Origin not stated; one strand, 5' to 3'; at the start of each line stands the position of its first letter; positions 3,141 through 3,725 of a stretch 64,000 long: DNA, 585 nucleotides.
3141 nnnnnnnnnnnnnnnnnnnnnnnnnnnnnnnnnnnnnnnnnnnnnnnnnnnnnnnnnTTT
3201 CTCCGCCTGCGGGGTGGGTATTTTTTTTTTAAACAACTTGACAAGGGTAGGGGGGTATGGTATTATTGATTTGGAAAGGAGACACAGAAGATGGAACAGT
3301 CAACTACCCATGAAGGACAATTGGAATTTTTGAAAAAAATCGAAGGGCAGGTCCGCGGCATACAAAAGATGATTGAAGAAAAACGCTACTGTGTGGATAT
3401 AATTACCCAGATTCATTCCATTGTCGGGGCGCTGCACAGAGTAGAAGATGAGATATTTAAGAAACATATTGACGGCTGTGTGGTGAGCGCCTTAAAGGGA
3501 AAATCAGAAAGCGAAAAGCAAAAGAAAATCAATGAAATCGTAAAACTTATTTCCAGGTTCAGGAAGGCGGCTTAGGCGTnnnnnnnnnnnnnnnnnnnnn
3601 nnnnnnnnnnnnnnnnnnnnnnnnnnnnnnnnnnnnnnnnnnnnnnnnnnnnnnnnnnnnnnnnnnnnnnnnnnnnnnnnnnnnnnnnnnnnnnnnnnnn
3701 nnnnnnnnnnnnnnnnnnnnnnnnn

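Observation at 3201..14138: CsoR-headed 11-kb copper/silver locus combining an RND Cus-type pump, extra permease, YHS and DUF1573 periplasmic proteins and CopA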

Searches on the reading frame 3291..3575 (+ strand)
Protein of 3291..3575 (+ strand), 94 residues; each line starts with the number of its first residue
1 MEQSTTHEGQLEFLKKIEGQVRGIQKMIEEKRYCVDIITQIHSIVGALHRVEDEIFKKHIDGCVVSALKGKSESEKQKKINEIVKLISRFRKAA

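Call 4: search_protein_families(library=pfam, proteins=[window:3291-3575:+])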
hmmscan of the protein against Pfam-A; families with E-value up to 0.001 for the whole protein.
window:3291-3575:+ (94 aa): 1 family
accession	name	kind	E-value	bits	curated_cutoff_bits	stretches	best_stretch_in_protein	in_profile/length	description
PF02583.22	Trns_repr_metal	-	2.5e-25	89.1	22.8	1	11-88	6-77/78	Metal-sensitive transcriptional repressor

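Call 5: search_protein_families(library=ncbifam, proteins=[window:3291-3575:+])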
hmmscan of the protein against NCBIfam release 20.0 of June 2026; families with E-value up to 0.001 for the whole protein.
window:3291-3575:+ (94 aa): 3 families
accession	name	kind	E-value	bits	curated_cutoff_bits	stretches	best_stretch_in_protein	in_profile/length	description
NF052430.1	repress_RicR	exception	2.6e-19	69.6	175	1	8-90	9-90/93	copper-sensing transcriptional repressor RicR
NF011613.0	PRK15039.1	equivalog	5.2e-09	36.7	138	1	15-89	16-87/90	Ni(II)/Co(II)-binding transcriptional repressor RcnR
NF008464.0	PRK11352.1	equivalog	2.9e-06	27.6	133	1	12-89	13-88/91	formaldehyde-responsive transcriptional repressor FrmR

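Call 9: find_encoding_contigs(protein=window:3291-3575:+, flank=10000, max_places=10)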
Protein window:3291-3575:+ (94 aa): no gene with exactly this product is on record in the collection.

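Call 10: find_homologous_proteins(query=window:3291-3575:+)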
Query window:3291-3575:+ (94 aa): 1053 proteins with E <= 0.001 among 1055 candidates; the best 120 are listed.
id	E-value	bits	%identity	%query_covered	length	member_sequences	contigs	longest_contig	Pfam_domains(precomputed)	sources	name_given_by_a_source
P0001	2.4e-47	176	88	100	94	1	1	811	PF02583.23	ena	-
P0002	4.7e-47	175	91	100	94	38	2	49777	PF02583.23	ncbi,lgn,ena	-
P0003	7.2e-47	175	86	100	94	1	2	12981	PF02583.23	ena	-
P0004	1.2e-46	174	85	100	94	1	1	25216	PF02583.23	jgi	-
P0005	1.5e-46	174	90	100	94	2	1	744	PF02583.23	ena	-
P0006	8.0e-46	171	88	99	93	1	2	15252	PF02583.23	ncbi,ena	-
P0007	1.1e-45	171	85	100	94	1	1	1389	PF02583.23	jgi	-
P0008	1.1e-45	171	89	99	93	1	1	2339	PF02583.23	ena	-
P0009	1.3e-45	171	86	98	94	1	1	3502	PF02583.23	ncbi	-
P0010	1.6e-45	170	81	100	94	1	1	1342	PF02583.23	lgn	-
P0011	2.2e-45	170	88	100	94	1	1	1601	PF02583.23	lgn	-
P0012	2.8e-45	170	88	99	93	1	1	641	PF02583.23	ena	-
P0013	4.7e-45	169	83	98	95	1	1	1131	PF02583.23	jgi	jgi:CsoR family transcriptional regulator, copper-sensing transcriptional repressor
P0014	6.5e-45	168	83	100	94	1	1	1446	PF02583.23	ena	-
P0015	7.1e-45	168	84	100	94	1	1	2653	PF02583.23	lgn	-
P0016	8.2e-45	168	83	100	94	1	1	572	PF02583.23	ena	-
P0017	9.3e-45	168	87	100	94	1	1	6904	PF02583.23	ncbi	-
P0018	9.5e-45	168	85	100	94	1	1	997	PF02583.23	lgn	-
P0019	1.2e-44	168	80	100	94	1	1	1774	PF02583.23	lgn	-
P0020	1.2e-44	168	83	100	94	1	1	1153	PF02583.23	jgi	-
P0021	1.3e-44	167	87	100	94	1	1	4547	PF02583.23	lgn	-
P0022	1.4e-44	167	82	100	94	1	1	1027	PF02583.23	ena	-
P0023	1.5e-44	167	79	100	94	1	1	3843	PF02583.23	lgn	-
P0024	1.6e-44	167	86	100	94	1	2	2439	PF02583.23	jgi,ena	-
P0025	1.8e-44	167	82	100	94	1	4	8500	PF02583.23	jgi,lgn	-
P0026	2.0e-44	167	85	100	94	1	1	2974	PF02583.23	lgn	-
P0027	2.1e-44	167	84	100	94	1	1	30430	PF02583.23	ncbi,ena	-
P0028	2.2e-44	167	83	100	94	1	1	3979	PF02583.23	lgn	-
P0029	2.2e-44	167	83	100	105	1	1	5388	PF02583.23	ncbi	ncbi:MAG: metal-sensitive transcriptional regulator [Candidatus Omnitrophota bacterium]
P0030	2.3e-44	167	82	100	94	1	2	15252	PF02583.23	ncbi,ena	-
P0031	2.5e-44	167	81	100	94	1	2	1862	PF02583.23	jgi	jgi:DNA-binding FrmR family transcriptional regulator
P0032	2.6e-44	167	81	100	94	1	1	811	PF02583.23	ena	-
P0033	2.6e-44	167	85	100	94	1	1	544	PF02583.23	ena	-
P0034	2.7e-44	166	83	100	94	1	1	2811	PF02583.23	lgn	-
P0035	2.9e-44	166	85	100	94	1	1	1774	PF02583.23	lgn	-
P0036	3.7e-44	166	82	100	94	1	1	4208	PF02583.23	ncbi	-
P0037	3.8e-44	166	84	100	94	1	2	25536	PF02583.23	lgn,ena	-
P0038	3.9e-44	166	84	97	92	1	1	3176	PF02583.23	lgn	-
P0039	4.1e-44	166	86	100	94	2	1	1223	PF02583.23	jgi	-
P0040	4.2e-44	166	86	98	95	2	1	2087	PF02583.23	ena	-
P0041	4.7e-44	166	83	100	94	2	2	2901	PF02583.23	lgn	-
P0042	4.9e-44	166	84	100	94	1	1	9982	PF02583.23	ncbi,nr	ncbi:MAG: metal-sensitive transcriptional regulator [Candidatus Omnitrophica bacterium]|nr:metal-sen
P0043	5.1e-44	166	84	100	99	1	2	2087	PF02583.23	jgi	jgi:DNA-binding FrmR family transcriptional regulator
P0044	6.1e-44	165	83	100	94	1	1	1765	PF02583.23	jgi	-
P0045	6.2e-44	165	86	100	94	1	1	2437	PF02583.23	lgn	-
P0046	6.2e-44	165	84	100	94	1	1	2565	PF02583.23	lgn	-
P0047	6.4e-44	165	81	100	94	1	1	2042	PF02583.23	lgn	-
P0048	6.9e-44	165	81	100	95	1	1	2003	PF02583.23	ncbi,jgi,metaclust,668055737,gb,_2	metaclust:\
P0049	7.0e-44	165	84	100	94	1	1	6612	PF02583.23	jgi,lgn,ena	-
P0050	7.0e-44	165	83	100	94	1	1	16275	PF02583.23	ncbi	-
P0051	7.4e-44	165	83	98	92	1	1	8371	PF02583.23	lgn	-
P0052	7.7e-44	165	81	100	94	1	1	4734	PF02583.23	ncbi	-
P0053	7.9e-44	165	81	100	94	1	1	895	PF02583.23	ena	-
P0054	8.0e-44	165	84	98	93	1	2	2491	PF02583.23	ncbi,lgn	-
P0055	8.4e-44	165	81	100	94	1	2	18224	PF02583.23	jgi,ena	-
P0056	8.6e-44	165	85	98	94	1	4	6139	PF02583.23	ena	-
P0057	8.8e-44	165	81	100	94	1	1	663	PF02583.23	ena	-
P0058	8.9e-44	165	84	100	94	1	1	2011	PF02583.23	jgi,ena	-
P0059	9.6e-44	165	85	98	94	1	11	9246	PF02583.23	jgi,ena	-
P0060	9.7e-44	165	82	100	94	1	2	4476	PF02583.23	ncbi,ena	-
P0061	9.8e-44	165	85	100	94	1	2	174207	PF02583.23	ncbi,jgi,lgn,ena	-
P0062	1.1e-43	165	81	100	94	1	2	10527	PF02583.23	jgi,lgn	-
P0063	1.2e-43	164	81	100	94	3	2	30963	PF02583.23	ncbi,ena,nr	ncbi:MAG: hypothetical protein A3K83_02575 [Omnitrophica WOR_2 bacterium RBG_13_44_8b]|nr:MAG: hypot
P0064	1.2e-43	164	83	100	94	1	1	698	PF02583.23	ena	-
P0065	1.4e-43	164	84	99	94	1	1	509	PF02583.23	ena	-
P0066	1.4e-43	164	81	100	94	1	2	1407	PF02583.23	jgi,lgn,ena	-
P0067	1.4e-43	164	84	100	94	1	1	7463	PF02583.23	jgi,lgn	jgi:DNA-binding FrmR family transcriptional regulator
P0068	1.5e-43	164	81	100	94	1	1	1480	PF02583.23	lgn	-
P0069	1.6e-43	164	80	100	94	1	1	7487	PF02583.23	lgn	-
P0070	1.6e-43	164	82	100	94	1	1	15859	PF02583.23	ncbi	-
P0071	1.7e-43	164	81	100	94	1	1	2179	PF02583.23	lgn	-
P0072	1.8e-43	164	84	100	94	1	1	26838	PF02583.23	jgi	-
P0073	1.8e-43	164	80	100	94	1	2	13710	PF02583.23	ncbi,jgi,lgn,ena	-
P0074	1.8e-43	164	82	100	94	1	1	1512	PF02583.23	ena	-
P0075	1.9e-43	164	86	98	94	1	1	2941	PF02583.23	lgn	-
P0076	2.0e-43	164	80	100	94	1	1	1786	PF02583.23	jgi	jgi:DNA-binding FrmR family transcriptional regulator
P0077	2.0e-43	164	79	100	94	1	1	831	PF02583.23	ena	-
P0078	2.1e-43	164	82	100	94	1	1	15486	PF02583.23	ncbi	-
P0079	2.1e-43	164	81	100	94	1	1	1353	PF02583.23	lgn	-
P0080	2.2e-43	164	82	100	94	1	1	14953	PF02583.23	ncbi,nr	ncbi:MAG: metal-sensitive transcriptional regulator [Candidatus Omnitrophica bacterium]|nr:metal-sen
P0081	2.2e-43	164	85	98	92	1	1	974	PF02583.23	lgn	-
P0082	2.3e-43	164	80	100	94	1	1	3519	PF02583.23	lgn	-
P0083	2.5e-43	163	80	100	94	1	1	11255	PF02583.23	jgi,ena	-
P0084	2.6e-43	163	80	100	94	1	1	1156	PF02583.23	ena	-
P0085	2.6e-43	163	80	100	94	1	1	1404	PF02583.23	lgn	-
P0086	2.6e-43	163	81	100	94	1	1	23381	PF02583.23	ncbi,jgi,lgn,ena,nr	ncbi:MAG: metal-sensitive transcriptional regulator [Candidatus Omnitrophica bacterium]|nr:metal-sen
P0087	2.6e-43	163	82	100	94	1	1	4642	PF02583.23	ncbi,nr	ncbi:MAG: metal-sensitive transcriptional regulator [Candidatus Omnitrophica bacterium]|nr:metal-sen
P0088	2.6e-43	163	82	100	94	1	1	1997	PF02583.23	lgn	-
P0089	2.7e-43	163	82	99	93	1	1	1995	PF02583.23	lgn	-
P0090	2.7e-43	163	83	100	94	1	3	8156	PF02583.23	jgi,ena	-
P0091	2.9e-43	163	79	100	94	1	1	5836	PF02583.23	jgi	-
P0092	2.9e-43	163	84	98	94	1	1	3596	PF02583.23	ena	-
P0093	3.0e-43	163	82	100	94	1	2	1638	PF02583.23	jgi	jgi:DNA-binding FrmR family transcriptional regulator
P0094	3.0e-43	163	81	100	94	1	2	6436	PF02583.23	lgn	-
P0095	3.1e-43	163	81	100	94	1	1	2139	PF02583.23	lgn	-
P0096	3.1e-43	163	83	100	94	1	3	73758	PF02583.23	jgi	jgi:DNA-binding FrmR family transcriptional regulator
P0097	3.2e-43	163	83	98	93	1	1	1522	PF02583.23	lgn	-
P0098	3.6e-43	163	80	100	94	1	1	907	PF02583.23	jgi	jgi:DNA-binding FrmR family transcriptional regulator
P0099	3.7e-43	163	81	100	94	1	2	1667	PF02583.23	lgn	-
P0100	3.8e-43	163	83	100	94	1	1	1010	PF02583.23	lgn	-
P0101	3.9e-43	163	78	100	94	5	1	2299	PF02583.23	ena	-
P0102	4.0e-43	163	81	99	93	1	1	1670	PF02583.23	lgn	-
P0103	4.2e-43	163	86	98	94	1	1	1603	PF02583.23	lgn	-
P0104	4.4e-43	163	82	100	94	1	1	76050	PF02583.23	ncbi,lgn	-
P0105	4.6e-43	163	78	100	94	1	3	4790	PF02583.23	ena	-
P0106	4.6e-43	163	83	100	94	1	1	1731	PF02583.23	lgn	-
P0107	4.7e-43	163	82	99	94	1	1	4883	PF02583.23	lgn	-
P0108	4.8e-43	162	80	100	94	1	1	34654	PF02583.23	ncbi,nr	ncbi:MAG: metal-sensitive transcriptional regulator [Candidatus Omnitrophota bacterium]|nr:metal-sen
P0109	5.1e-43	162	81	100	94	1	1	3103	PF02583.23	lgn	-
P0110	5.2e-43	162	81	100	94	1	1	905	PF02583.23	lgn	-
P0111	5.2e-43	162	82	100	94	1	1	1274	PF02583.23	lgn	-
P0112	5.2e-43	162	81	99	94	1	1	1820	PF02583.23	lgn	-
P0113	5.3e-43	162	81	100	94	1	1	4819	PF02583.23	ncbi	-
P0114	5.3e-43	162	82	99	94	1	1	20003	PF02583.23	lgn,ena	-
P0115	5.4e-43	162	83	100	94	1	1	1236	PF02583.23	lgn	-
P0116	5.4e-43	162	82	100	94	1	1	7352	PF02583.23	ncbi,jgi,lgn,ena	ncbi:MAG: metal-sensitive transcriptional regulator [Candidatus Omnitrophota bacterium]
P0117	5.7e-43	162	79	100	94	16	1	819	PF02583.23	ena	-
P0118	5.9e-43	162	87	98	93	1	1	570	PF02583.23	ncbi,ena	-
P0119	6.1e-43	162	80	98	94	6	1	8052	PF02583.23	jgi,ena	-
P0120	6.2e-43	162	82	100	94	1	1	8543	PF02583.23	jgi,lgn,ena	-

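Call 11: find_related_loci(query=window:3291-3575:+, collection=genome_contigs, flank=10000)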
Query window:3291-3575:+ (94 aa) in genome_contigs; peptide patterns used: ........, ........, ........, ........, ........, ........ (x = any residue, [..] = any of these).
600 stretches matched a pattern (row limit reached: there are more); 463 encode a relative of the query (tblastn E <= 1e-3); the best 80 are kept; 80 distinct loci.
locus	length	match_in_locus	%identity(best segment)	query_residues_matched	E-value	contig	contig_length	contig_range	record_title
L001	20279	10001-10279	89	1-93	2e-51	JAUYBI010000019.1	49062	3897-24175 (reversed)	MAG: Candidatus Omnitrophota bacterium isolate C19_metabat.bin.11_sub C19_k141_23184, whole genome shotgun sequence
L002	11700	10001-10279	88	1-93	2e-51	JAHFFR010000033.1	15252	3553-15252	MAG: Candidatus Omnitrophota bacterium isolate nzgw297 NODE_3752_length_15253_cov_15.047713, whole genome shotgun sequen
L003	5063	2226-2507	86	1-94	3e-50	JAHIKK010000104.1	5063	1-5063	MAG: Candidatus Omnitrophota bacterium isolate KR13_N1.mb.50 KR13_N1.mb.50_k141_226298, whole genome shotgun sequence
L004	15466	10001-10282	84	1-94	1e-49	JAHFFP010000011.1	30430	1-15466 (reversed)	MAG: Candidatus Omnitrophota bacterium isolate nzgw295 NODE_1102_length_30431_cov_4.023854, whole genome shotgun sequenc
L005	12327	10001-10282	81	1-94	2e-48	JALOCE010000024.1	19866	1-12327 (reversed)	MAG: Candidatus Omnitrophota bacterium isolate SO_2017_LW4 bin 43 scaffold_5430_c1_LW137-91_2017, whole genome shotgun s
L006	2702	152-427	82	3-94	5e-47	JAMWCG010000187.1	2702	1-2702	MAG: Candidatus Omnitrophota bacterium isolate JZ-2.bins.168.201808 NODE_82980_length_2702_cov_1.090874, whole genome sh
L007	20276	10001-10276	77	3-94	5e-46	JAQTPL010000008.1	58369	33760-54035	MAG: bacterium isolate STB_115 NODE_1088_length_58369_cov_3.714141_Sandtown_B, whole genome shotgun sequence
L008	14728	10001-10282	73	1-94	1e-45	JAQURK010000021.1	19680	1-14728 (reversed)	MAG: Candidatus Omnitrophota bacterium isolate STD1_71 NODE_6256_length_19680_cov_4.546208_Sandtown_D1, whole genome sho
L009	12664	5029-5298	80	5-94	5e-45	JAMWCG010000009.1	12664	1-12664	MAG: Candidatus Omnitrophota bacterium isolate JZ-2.bins.168.201808 NODE_9470_length_12664_cov_0.953976, whole genome sh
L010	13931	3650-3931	74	1-94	1e-44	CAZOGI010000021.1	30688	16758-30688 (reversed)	MAG TPA_asm: uncultured Planctomycetales bacterium isolate binchicken_co115_127 genome assembly, contig: NODE_2491_lengt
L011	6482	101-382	77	1-94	1e-44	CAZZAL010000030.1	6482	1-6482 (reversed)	MAG TPA_asm: uncultured Planctomycetia bacterium isolate SRP077602_co2_386 genome assembly, contig: NODE_17725_length_64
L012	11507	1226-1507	76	1-94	2e-44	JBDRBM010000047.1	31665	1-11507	MAG: Candidatus Omnitrophota bacterium isolate MEGAHIT-group-1.126 k141_1375545, whole genome shotgun sequence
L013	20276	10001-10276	73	1-92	9e-44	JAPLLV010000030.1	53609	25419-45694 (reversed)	MAG: Candidatus Omnitrophota bacterium isolate LacPavin_0920_WC90_MAG_47_10 LacPavin_0920_WC90_scaffold_1319622, whole g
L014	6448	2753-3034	73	1-94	7e-44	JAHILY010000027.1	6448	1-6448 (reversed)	MAG: Candidatus Omnitrophota bacterium isolate KR13_N2.mb.45 KR13_N2.mb.45_k141_74239, whole genome shotgun sequence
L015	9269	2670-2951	76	1-94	2e-43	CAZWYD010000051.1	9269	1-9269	MAG TPA_asm: uncultured Planctomycetia bacterium isolate SRP077602_co2_310 genome assembly, contig: NODE_11173_length_92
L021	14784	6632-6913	72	1-94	4e-42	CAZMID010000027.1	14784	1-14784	MAG TPA_asm: uncultured Planctomycetia bacterium isolate SRP200020_co1_60 genome assembly, contig: NODE_5428_length_1478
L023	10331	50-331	69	1-94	2e-40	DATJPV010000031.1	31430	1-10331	MAG TPA_asm: Patescibacteria group bacterium isolate SMAG_U14922 k141_4104645, whole genome shotgun sequence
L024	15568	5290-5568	66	1-93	9e-39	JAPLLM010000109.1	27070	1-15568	MAG: Candidatus Omnitrophota bacterium isolate LacPavin_0419_WC70L_MAG_46_7 LacPavin_0419_WC70L_scaffold_69387, whole ge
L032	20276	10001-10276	58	1-92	2e-31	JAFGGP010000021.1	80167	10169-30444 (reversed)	MAG: Candidatus Omnitrophota bacterium isolate Zod_Metabat.1390 k87_5011089, whole genome shotgun sequence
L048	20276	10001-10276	50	1-92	1e-25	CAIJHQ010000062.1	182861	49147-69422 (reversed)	MAG: Candidatus Omnitrophica bacterium isolate AM-sed-core1-D1_bin-136 genome assembly, contig: bin-136:62/68, whole gen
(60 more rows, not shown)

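Call 33: search_protein_families(library=pfam, proteins=[L015:2954-3961:+, L015:3858-4517:+, L015:4873-6057:+, L024:5576-6586:+, L024:6543-7184:+, L021:7864-8538:+, L032:10634-11065:+, L032:11625-13364:+, L048:10276-10692:+, L023:2400-3605:+])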
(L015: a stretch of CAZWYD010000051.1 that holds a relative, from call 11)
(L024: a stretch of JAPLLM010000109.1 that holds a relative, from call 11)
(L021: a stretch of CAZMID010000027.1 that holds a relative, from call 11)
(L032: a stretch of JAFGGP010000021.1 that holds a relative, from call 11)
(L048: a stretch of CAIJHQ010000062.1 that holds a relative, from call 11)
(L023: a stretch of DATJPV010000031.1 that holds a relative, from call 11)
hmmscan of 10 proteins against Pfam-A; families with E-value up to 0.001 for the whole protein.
L015:2954-3961:+ (335 aa): 2 families
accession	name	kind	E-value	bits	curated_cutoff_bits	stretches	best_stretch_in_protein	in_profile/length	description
PF07396.17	Porin_O_P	-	2.9e-05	23.9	20.9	0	84-153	63-133/370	Phosphate-selective porin O and P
PF13609.12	Porin_4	-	4.9e-05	23.7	27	1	139-314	90-271/310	Gram-negative porin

L015:3858-4517:+ (219 aa): 0 families

L015:4873-6057:+ (394 aa): 3 families
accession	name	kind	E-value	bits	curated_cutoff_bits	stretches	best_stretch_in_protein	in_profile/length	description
PF12704.14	MacB_PCD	-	3.5e-20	73.6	27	1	18-233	1-204/207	MacB-like periplasmic core domain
PF02687.27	FtsX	-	4.3e-20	72.4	25.5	1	264-385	2-119/120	FtsX-like permease C-terminal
PF03739.19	LptF_LptG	-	0.00019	21.1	27.9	1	269-348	63-137/353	Lipopolysaccharide export system permease LptF/LptG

L024:5576-6586:+ (336 aa): 2 families
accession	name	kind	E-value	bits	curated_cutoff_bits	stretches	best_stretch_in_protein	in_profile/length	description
PF13609.12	Porin_4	-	1e-06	29.2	27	1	68-318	61-307/310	Gram-negative porin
PF11924.14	IAT_beta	-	2.3e-05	24.6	22.3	1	252-311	161-226/279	Inverse autotransporter, beta-domain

L024:6543-7184:+ (213 aa): 0 families

L021:7864-8538:+ (224 aa): 0 families

L032:10634-11065:+ (143 aa): 1 family
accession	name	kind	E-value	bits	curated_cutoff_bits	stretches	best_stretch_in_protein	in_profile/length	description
PF01022.26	HTH_5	-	2.9e-10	40.3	22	1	70-115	1-46/47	Bacterial regulatory protein, arsR family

L032:11625-13364:+ (579 aa): 9 families
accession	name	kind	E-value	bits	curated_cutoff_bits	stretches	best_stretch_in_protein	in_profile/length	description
PF07992.20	Pyr_redox_2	-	8.1e-62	209.7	26.1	1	1-306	1-290/291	Pyridine nucleotide-disulphide oxidoreductase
PF00070.33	Pyr_redox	-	6.8e-19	68.6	22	1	152-228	1-79/82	Pyridine nucleotide-disulphide oxidoreductase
PF02852.28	Pyr_redox_dim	-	3.8e-13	50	25.3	1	329-430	3-103/110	Pyridine nucleotide-disulphide oxidoreductase, dimerisation domain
PF00581.25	Rhodanese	-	4.6e-12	46.7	22.2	1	461-538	11-100/102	Rhodanese-like domain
PF13738.12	Pyr_redox_3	-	1.5e-10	41.3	30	1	65-281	89-305/305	Pyridine nucleotide-disulphide oxidoreductase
PF01266.30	DAO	-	8.7e-08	32.5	27.9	0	153-183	2-32/353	FAD dependent oxidoreductase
PF13450.12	NAD_binding_8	-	6.8e-07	29.9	21.9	0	155-184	1-30/68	NAD(P)-binding Rossmann-like domain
PF13454.12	NAD_binding_9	-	6.6e-06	26.6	21.8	0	208-244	116-153/155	FAD-NAD(P)-binding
PF03486.20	HI0933_like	-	1.8e-05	24.8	50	0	192-244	110-163/244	HI0933-like protein Rossmann domain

L048:10276-10692:+ (138 aa): 0 families

L023:2400-3605:+ (401 aa): 2 families
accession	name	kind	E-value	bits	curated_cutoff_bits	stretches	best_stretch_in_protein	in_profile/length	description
PF03773.19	ArsP_1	-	4.2e-31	108.6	32.3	1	108-397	14-293/294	Predicted permease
PF04945.19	YHS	-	1.8e-10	41.1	30.3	1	16-51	2-37/47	YHS domain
